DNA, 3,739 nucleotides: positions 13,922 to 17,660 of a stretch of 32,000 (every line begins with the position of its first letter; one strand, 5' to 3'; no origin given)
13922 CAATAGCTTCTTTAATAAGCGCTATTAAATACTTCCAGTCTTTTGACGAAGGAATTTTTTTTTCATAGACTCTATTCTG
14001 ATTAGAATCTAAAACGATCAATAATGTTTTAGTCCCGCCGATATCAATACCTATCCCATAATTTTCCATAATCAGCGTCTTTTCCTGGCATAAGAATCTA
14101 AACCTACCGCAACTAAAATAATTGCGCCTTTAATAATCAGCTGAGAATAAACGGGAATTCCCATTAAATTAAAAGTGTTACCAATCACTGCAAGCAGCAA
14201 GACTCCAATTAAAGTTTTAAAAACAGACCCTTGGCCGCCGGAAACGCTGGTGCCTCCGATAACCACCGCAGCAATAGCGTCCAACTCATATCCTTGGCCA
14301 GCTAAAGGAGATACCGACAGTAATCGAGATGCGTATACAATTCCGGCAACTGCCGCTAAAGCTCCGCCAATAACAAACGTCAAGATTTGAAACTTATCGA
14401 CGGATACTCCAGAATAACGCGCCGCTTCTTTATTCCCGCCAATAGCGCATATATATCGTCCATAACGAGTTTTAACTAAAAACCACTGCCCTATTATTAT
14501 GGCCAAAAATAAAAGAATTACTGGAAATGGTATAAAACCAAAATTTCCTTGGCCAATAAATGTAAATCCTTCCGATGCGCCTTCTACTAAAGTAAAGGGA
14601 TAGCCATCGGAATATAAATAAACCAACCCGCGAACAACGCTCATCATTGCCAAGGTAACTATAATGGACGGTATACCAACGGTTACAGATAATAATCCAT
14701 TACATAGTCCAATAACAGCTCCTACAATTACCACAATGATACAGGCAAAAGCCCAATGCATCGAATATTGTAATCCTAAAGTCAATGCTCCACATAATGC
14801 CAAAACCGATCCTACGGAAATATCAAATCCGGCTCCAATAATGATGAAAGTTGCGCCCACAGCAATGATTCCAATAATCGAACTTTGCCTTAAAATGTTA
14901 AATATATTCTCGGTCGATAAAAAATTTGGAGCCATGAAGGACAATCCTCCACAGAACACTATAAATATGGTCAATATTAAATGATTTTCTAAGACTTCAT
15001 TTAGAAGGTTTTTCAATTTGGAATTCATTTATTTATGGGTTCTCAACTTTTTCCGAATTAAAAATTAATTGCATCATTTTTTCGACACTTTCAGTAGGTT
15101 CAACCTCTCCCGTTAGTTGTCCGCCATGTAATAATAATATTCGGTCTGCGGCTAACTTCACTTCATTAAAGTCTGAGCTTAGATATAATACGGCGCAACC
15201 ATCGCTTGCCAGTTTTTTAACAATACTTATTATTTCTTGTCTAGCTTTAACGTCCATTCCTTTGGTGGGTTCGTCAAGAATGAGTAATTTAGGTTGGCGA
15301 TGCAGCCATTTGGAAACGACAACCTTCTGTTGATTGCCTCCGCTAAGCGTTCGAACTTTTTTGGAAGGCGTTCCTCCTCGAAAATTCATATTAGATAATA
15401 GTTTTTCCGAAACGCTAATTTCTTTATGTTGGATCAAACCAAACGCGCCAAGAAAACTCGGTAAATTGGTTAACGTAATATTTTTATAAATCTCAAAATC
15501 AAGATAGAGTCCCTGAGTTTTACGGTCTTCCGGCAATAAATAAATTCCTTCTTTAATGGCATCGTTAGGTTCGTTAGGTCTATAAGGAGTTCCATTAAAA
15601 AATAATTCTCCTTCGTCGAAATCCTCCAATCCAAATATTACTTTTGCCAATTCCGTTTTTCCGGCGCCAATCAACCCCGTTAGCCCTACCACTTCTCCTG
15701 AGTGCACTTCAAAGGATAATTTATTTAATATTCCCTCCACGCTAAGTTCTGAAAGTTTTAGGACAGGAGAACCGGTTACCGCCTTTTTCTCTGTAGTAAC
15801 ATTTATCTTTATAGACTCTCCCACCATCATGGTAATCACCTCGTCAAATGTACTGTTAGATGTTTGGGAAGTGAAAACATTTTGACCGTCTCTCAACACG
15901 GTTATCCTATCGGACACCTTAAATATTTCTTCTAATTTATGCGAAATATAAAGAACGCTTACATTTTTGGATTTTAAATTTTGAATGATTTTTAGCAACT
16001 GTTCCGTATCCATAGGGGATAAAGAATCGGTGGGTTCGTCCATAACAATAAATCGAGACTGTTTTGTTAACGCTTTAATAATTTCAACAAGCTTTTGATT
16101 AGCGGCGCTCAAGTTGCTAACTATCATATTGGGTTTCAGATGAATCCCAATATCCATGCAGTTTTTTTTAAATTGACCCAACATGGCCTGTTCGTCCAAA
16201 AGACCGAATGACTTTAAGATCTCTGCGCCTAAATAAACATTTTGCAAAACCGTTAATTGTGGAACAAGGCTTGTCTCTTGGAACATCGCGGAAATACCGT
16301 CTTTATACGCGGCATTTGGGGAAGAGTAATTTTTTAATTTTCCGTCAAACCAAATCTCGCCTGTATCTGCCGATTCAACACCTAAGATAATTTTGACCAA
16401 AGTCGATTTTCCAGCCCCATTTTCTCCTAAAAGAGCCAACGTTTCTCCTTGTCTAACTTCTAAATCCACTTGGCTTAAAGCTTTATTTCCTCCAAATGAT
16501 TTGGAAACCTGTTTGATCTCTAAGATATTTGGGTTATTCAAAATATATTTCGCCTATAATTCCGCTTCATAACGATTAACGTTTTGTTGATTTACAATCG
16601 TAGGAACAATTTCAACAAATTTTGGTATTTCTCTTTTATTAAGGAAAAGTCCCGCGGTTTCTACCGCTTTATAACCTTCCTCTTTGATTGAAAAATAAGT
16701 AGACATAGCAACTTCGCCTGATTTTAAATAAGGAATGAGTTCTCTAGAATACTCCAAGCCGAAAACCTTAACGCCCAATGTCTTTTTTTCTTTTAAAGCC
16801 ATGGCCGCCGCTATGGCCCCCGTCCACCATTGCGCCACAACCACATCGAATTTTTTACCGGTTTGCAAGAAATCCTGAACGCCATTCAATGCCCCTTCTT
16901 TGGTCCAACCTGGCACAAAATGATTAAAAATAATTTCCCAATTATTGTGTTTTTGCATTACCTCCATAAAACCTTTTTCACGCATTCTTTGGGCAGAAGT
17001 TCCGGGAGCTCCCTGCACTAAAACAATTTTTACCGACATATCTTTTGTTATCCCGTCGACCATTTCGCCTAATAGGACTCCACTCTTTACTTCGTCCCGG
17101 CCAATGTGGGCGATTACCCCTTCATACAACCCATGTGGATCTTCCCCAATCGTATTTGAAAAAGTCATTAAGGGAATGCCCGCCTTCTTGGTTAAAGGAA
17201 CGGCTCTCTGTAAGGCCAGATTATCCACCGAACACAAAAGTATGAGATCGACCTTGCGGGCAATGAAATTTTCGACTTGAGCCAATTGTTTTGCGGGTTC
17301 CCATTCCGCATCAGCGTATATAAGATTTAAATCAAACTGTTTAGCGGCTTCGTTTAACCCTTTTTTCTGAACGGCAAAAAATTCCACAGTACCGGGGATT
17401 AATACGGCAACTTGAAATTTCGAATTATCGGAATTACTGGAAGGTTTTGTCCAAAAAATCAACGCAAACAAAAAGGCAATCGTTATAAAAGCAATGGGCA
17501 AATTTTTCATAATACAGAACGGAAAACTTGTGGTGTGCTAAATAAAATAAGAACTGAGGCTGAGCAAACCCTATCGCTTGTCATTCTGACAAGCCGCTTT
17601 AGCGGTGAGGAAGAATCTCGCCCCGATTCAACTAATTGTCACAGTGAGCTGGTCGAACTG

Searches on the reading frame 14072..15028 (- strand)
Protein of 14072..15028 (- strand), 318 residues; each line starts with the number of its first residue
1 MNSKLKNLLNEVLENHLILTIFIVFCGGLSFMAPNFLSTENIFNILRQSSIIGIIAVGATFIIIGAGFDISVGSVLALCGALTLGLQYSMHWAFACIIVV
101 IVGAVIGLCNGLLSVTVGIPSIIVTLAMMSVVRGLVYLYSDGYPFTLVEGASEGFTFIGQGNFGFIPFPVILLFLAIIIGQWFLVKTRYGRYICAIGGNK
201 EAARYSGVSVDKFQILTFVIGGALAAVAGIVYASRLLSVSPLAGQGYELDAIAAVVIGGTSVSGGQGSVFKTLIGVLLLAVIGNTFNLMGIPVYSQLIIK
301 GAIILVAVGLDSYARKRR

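Call 39: search_protein_families(library=pfam, max_evalue=0.0001, proteins=[window:14072-15028:-])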
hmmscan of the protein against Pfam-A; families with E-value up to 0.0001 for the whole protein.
window:14072-15028:- (318 aa): 1 family
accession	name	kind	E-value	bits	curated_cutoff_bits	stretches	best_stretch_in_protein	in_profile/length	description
PF02653.21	BPD_transp_2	-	1.9e-49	168.7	26.8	1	41-307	1-268/269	Branched-chain amino acid transport system / permease component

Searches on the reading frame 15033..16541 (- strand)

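Call 39: search_protein_families(library=pfam, max_evalue=0.0001, proteins=[window:15033-16541:-])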
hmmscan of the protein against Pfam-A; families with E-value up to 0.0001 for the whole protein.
window:15033-16541:- (502 aa): 6 families
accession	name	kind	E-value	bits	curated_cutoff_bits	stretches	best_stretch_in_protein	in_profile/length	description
PF00005.33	ABC_tran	-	8.3e-52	175.9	25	2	22-171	1-136/137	ABC transporter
PF13304.12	AAA_21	-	3.3e-11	44.2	27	0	394-451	233-293/304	AAA domain, putative AbiEii toxin, Type IV TA system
PF02463.25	SMC_N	-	6.3e-06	26.2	40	0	24-213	17-209/220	RecF/RecN/SMC N terminal domain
PF02367.23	TsaE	-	7e-06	26.5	26.6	0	271-302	10-41/128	Threonylcarbamoyl adenosine biosynthesis protein TsaE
PF13191.12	AAA_16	-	1.4e-05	26.1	32.6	0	29-196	19-166/167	AAA ATPase domain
PF13555.12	AAA_29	-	5.9e-05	23.2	27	0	25-49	15-39/61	P-loop containing region of AAA domain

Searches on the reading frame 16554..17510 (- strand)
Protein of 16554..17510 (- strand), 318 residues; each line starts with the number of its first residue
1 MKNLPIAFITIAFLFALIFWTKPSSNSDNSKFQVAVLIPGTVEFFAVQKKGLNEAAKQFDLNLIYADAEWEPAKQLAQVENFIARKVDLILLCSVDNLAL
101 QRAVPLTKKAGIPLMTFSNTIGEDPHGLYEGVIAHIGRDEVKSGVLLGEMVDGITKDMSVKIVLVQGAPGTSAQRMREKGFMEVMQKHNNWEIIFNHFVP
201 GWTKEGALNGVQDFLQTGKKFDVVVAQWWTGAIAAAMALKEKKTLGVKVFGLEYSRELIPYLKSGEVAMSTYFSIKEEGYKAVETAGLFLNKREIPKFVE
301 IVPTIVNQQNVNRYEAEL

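Call 39: search_protein_families(library=pfam, max_evalue=0.0001, proteins=[window:16554-17510:-])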
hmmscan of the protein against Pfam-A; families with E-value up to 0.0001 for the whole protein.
window:16554-17510:- (318 aa): 2 families
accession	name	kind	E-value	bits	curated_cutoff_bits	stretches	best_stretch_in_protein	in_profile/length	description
PF13407.12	Peripla_BP_4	-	4.8e-42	144.7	35.1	1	35-290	2-254/258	Periplasmic binding protein domain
PF00532.27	Peripla_BP_1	-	1.9e-05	24.7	22.2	1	41-242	12-204/281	Periplasmic binding proteins and sugar binding domain of LacI family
